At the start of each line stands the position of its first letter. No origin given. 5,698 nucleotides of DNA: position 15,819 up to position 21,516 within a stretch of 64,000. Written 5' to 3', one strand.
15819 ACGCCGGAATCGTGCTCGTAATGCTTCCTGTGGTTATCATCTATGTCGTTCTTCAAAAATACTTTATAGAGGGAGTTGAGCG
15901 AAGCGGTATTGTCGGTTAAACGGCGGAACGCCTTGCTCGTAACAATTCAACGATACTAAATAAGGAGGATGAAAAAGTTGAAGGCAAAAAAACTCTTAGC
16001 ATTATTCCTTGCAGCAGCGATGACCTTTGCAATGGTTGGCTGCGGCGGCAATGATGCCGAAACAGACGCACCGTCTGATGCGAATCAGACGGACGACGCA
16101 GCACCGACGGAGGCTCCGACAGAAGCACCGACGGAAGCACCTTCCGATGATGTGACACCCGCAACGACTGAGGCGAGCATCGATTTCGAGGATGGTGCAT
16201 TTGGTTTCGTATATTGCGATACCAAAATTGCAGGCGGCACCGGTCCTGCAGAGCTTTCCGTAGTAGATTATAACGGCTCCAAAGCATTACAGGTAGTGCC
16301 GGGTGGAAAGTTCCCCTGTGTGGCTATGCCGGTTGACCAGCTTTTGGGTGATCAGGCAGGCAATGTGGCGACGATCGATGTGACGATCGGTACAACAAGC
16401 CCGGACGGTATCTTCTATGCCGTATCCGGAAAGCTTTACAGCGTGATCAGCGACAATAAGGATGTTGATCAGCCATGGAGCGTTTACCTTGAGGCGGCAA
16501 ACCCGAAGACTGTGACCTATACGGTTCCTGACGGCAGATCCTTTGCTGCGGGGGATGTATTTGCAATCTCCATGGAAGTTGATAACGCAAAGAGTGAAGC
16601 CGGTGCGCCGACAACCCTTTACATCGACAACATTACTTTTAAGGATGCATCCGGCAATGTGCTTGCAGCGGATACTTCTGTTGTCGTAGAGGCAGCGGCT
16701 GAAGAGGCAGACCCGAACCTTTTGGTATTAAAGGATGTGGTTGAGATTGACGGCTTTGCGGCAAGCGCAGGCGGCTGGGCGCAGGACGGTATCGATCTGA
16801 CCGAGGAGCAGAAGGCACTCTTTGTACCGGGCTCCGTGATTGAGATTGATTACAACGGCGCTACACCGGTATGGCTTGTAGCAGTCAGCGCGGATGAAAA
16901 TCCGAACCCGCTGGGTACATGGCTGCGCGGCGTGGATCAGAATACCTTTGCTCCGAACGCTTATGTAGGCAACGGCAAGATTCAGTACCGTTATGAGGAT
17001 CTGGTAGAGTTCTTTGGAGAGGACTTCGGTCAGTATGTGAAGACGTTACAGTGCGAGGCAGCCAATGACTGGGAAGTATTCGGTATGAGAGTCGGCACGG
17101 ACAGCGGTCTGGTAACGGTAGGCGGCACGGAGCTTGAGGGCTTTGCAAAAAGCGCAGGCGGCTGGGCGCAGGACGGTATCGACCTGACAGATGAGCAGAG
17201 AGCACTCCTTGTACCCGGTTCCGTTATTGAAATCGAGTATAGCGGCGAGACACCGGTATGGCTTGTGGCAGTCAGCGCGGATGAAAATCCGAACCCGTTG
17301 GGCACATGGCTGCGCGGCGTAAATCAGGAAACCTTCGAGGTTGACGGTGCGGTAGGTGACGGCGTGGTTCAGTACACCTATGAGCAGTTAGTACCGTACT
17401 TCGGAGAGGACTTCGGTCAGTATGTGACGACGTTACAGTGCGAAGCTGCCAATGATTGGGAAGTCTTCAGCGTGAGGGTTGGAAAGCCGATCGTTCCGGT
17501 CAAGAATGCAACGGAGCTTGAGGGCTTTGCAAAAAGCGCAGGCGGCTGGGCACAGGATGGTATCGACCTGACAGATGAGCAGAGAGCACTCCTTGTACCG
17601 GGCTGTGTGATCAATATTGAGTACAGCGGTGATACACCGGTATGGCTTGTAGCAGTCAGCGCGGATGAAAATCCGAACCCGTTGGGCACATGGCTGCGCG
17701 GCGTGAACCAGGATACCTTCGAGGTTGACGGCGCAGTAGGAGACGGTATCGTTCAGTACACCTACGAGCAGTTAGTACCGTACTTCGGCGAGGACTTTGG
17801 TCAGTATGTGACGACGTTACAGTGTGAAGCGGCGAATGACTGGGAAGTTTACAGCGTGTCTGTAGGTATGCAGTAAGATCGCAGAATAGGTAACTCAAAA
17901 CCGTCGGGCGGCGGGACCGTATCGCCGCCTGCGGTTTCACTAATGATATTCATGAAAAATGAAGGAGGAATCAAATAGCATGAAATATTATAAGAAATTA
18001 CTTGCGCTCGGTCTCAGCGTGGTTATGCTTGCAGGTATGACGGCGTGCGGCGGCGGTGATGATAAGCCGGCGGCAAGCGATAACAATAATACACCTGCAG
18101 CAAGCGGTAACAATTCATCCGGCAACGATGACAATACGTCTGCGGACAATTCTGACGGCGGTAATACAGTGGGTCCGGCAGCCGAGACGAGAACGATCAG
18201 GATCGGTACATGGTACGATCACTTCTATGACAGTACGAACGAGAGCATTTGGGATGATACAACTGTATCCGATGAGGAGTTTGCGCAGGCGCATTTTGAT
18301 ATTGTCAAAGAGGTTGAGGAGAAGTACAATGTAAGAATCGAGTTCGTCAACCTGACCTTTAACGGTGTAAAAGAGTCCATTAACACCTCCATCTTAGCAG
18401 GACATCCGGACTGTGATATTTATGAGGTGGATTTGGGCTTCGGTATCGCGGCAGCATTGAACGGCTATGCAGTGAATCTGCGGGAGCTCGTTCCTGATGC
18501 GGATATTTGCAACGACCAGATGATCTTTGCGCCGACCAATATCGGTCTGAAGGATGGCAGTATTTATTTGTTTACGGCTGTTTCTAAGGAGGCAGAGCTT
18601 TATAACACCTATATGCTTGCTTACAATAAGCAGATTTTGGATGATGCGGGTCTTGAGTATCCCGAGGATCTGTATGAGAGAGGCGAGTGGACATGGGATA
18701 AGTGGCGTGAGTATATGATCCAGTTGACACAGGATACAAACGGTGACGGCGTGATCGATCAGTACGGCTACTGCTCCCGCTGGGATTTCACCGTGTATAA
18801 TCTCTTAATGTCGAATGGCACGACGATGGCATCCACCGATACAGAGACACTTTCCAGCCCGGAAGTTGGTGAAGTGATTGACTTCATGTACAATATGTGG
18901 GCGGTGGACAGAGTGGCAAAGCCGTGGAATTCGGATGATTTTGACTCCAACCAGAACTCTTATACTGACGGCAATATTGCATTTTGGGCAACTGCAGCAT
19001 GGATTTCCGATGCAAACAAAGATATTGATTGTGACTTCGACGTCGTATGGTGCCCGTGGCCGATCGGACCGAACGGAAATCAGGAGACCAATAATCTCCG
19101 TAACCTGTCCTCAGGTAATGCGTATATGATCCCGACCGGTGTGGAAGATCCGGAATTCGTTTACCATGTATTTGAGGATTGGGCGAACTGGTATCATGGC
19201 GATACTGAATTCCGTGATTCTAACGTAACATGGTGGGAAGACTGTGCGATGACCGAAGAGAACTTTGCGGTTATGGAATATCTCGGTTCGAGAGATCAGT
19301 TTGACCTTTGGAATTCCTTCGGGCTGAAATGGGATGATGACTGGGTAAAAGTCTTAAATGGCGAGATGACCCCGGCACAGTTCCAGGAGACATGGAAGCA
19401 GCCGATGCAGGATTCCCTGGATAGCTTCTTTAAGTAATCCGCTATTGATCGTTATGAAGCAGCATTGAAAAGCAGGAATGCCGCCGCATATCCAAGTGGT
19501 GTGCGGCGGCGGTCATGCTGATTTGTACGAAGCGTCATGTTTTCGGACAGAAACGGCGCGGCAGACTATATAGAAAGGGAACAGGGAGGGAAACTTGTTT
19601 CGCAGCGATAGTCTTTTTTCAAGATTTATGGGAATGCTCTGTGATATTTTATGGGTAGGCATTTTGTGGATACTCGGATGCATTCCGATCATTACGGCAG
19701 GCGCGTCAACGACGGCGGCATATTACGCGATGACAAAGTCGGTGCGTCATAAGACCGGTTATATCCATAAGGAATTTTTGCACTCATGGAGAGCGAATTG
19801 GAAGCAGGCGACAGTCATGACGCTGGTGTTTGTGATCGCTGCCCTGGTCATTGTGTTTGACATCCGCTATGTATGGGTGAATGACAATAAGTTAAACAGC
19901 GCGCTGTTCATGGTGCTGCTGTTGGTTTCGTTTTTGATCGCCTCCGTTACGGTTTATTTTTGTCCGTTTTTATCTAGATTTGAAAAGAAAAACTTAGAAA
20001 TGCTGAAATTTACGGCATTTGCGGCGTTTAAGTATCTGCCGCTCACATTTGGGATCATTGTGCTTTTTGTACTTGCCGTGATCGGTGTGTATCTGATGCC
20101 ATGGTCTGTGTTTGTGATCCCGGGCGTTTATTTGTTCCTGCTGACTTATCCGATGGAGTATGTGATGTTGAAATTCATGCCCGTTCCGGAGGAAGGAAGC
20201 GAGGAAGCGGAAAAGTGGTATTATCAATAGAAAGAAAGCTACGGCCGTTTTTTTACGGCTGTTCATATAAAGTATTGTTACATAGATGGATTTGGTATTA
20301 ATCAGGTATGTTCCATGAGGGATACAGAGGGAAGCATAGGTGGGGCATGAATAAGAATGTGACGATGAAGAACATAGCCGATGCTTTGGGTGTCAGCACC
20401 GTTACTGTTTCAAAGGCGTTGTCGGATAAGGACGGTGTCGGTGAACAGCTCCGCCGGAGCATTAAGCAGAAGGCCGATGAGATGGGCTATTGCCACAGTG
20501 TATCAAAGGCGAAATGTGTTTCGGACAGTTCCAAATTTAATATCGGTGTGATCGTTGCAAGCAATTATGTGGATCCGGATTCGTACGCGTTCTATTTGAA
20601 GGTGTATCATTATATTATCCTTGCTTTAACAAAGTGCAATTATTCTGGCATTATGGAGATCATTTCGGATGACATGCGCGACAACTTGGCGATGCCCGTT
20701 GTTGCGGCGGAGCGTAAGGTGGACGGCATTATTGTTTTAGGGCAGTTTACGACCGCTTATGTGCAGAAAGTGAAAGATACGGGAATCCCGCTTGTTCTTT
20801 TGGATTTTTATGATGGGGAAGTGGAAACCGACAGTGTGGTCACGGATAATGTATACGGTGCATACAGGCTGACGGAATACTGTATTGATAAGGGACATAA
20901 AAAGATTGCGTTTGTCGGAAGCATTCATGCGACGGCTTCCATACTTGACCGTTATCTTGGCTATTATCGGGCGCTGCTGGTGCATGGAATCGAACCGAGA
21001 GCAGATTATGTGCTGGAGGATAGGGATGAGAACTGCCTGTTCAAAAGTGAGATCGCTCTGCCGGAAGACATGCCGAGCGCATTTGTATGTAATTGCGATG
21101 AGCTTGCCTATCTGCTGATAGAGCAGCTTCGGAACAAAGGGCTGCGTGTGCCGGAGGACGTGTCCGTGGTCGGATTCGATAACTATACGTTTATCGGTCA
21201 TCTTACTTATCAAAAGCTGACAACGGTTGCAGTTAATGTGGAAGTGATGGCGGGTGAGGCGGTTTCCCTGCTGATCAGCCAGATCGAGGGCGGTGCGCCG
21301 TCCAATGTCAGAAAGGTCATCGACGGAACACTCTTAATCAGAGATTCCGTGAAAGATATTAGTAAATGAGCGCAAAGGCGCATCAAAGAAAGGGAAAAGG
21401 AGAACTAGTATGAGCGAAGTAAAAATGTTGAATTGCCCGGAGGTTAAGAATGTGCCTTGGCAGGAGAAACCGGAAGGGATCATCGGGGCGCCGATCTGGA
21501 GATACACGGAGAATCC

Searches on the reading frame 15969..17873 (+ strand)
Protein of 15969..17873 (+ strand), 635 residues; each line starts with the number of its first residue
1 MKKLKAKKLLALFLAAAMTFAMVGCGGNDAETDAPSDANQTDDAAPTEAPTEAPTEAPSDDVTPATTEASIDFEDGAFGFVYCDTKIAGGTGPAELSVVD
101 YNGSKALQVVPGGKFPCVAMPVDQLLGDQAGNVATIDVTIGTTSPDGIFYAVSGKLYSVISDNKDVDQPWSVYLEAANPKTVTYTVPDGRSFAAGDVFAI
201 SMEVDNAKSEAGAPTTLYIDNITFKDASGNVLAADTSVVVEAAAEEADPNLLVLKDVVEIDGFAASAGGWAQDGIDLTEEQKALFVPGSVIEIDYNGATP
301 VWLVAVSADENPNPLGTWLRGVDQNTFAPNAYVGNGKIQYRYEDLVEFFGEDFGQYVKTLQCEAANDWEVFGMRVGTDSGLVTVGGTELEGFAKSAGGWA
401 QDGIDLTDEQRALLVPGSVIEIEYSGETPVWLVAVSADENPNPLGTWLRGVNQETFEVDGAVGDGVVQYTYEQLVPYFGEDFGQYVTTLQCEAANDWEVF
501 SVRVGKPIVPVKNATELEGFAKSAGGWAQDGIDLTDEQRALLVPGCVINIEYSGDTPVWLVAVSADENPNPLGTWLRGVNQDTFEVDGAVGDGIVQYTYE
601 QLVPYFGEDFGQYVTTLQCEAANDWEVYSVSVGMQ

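Call 8: search_protein_families(library=pfam, proteins=[window:15969-17873:+], max_evalue=0.01)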
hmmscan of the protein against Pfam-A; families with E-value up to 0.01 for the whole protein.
window:15969-17873:+ (635 aa): 3 families
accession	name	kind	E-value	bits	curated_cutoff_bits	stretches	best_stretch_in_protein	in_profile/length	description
PF18259.7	CBM65_1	-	5.1e-48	162.3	25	3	517-630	1-113/113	Carbohydrate binding module 65 domain 1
PF19295.5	SufBD_N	-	0.00036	20.7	23.5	0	327-365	37-75/172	SufBD protein N-terminal region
PF16291.11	DUF4937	-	0.00048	20.8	28.3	0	256-273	26-43/89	Domain of unknown function (DUF4937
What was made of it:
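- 15969..17876 (+): Lipoprotein with three CBM65 modules; an add-on specific to the mannan-type lineage. CBM65_1 5.1e-48 in 3 stretches (call 8).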

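Call 11: search_protein_families(library=ncbifam, proteins=[window:15969-17873:+], max_evalue=0.01)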
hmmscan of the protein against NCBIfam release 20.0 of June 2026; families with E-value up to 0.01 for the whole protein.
window:15969-17873:+ (635 aa): 1 family
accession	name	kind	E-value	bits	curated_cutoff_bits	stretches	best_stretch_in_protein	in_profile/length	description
NF002722.0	PRK02565.1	equivalog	0.0042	16.7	57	0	425-437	13-25/48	photosystem II reaction center protein J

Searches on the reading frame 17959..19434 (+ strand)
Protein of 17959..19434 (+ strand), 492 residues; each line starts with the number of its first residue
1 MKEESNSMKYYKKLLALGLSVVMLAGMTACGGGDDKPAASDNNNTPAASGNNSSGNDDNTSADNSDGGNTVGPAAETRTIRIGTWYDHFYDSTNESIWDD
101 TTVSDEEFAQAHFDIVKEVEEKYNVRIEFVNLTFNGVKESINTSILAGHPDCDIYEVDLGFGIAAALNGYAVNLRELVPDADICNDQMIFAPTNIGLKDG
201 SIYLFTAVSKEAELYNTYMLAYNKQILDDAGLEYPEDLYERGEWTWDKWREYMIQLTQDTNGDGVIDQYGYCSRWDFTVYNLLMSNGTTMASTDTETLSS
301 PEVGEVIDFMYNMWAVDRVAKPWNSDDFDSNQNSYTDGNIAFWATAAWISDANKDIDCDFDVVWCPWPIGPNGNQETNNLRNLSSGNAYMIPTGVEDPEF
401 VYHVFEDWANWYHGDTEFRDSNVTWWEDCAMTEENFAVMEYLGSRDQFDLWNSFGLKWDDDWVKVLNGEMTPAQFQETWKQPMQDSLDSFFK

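Call 8: search_protein_families(library=pfam, proteins=[window:17959-19434:+], max_evalue=0.01)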
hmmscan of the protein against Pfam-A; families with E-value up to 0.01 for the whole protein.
window:17959-19434:+ (492 aa): 1 family
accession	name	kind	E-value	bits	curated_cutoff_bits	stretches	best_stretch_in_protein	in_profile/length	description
PF01547.30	SBP_bac_1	-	2e-14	54.7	26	1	117-400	15-292/307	Bacterial extracellular solute-binding protein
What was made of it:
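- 17959..19437 (+): Ordinary CUT1 solute-binding protein (492 aa), the likely receptor of the B importer. SBP_bac_1 2e-14 (call 8).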

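Call 11: search_protein_families(library=ncbifam, proteins=[window:17959-19434:+], max_evalue=0.01)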
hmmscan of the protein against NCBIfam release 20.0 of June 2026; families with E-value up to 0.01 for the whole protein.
window:17959-19434:+ (492 aa): 1 family
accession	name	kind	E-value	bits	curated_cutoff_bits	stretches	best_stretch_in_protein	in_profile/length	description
NF058595.1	invert_tail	domain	0.0019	18.5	37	1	12-48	54-89/113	lipo-invert putative C-terminal anchoring domain-containing protein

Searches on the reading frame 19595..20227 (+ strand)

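Call 15: search_protein_families(library=pfam, proteins=[window:19595-20227:+], max_evalue=0.001)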
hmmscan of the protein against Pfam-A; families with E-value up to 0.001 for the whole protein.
window:19595-20227:+ (211 aa): 1 family
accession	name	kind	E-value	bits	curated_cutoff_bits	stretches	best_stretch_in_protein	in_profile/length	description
PF04854.19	DUF624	-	1.3e-16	60.9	24.2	1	19-90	2-77/77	Protein of unknown function, DUF624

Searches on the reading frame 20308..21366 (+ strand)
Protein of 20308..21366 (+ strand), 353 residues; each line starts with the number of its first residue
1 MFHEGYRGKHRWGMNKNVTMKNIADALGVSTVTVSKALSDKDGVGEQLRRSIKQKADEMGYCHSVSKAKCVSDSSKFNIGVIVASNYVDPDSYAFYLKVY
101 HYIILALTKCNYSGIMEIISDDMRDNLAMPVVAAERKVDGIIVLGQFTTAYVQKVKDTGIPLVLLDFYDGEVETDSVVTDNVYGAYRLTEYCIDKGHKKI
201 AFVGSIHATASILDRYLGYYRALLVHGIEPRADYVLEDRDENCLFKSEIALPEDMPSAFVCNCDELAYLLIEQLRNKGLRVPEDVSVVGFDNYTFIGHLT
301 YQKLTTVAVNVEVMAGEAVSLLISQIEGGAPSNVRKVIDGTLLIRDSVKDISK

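Call 15: search_protein_families(library=pfam, proteins=[window:20308-21366:+], max_evalue=0.001)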
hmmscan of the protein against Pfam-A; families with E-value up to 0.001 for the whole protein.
window:20308-21366:+ (353 aa): 4 families
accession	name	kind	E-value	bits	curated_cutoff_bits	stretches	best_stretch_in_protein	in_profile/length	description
PF13377.12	Peripla_BP_3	-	2.5e-29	102.9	26.5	1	190-348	2-167/167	Periplasmic binding protein-like domain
PF00532.27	Peripla_BP_1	-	3e-14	53.6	22.2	1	79-326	4-261/281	Periplasmic binding proteins and sugar binding domain of LacI family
PF00356.27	LacI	-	2.4e-08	34.1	27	1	19-61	1-43/46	Bacterial regulatory proteins, lacI family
PF13407.12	Peripla_BP_4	-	2.9e-05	24.2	35.1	1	134-328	52-256/258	Periplasmic binding protein domain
